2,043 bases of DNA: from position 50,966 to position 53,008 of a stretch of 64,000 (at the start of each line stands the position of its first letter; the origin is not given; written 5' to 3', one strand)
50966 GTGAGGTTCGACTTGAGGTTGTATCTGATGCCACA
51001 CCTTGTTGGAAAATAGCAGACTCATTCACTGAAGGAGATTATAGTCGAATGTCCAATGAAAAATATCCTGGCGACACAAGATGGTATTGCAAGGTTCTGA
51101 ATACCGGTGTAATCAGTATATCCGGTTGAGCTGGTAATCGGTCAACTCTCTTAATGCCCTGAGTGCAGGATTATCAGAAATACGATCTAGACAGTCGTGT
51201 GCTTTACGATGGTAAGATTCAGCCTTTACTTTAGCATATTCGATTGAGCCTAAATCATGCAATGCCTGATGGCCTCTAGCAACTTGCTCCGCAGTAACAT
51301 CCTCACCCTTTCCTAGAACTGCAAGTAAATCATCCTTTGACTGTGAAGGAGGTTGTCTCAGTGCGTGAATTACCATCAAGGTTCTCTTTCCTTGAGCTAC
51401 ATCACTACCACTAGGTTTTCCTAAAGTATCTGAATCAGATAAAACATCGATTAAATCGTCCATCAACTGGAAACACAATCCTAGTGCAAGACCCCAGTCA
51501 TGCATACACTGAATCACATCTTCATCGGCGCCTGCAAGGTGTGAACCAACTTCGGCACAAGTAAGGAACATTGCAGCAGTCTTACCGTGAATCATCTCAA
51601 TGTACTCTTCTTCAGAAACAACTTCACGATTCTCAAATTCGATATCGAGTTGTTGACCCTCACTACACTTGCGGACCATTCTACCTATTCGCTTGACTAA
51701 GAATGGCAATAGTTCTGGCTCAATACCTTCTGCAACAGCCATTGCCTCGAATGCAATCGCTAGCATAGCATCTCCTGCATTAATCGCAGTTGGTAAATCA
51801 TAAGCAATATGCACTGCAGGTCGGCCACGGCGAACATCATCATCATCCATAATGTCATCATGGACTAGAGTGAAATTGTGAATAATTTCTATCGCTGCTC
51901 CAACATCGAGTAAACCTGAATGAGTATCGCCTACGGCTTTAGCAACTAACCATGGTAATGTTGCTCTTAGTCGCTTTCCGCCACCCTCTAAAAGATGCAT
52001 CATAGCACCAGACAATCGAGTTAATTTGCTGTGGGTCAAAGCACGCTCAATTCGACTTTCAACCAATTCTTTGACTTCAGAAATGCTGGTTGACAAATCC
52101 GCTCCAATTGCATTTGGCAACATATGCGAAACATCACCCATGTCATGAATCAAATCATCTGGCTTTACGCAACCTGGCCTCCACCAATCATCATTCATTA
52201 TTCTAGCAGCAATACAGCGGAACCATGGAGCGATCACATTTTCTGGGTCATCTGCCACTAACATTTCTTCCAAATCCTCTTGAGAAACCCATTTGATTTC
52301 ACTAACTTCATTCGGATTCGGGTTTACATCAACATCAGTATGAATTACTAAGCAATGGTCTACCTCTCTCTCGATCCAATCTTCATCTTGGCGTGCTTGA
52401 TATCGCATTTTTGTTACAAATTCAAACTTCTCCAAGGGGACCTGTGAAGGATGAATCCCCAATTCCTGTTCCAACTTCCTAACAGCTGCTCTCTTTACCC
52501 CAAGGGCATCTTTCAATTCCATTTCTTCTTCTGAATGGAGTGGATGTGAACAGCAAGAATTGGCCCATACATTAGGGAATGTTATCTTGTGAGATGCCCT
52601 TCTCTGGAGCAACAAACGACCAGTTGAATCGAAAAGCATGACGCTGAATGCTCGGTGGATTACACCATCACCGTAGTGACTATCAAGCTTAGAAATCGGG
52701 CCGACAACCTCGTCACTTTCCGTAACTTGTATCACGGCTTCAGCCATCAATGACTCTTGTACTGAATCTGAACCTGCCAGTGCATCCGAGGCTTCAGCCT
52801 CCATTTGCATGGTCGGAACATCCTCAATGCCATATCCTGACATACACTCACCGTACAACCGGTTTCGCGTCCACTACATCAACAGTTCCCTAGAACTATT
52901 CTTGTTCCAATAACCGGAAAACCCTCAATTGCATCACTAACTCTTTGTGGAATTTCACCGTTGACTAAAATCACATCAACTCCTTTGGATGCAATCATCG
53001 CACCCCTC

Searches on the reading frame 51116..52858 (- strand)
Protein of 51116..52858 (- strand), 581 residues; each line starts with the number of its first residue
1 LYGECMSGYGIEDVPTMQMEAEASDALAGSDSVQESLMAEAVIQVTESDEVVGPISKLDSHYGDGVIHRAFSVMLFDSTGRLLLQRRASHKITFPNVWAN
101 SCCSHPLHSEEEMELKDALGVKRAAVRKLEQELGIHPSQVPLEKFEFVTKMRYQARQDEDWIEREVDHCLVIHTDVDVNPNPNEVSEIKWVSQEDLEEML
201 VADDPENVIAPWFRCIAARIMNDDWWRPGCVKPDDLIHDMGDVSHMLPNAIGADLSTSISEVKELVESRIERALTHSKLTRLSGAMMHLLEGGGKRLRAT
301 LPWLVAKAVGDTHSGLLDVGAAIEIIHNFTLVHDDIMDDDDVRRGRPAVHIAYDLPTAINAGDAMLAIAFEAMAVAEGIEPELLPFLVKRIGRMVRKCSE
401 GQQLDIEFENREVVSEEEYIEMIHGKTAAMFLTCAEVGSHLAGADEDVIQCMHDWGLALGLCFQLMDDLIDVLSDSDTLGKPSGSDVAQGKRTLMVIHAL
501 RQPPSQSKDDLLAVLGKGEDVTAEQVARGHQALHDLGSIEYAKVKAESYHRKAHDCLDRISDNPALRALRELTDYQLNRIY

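Call 76: search_protein_families(library=pfam, proteins=[window:51116-52858:-], max_evalue=0.00001)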
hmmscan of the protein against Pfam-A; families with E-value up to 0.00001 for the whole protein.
window:51116-52858:- (581 aa): 2 families
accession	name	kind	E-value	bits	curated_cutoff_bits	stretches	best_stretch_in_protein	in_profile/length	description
PF00348.22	polyprenyl_synt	-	8.8e-65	218.8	27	1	282-519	4-238/251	Polyprenyl synthetase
PF00293.34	NUDIX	-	1.4e-14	54.7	21.1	1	68-203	3-126/134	NUDIX domain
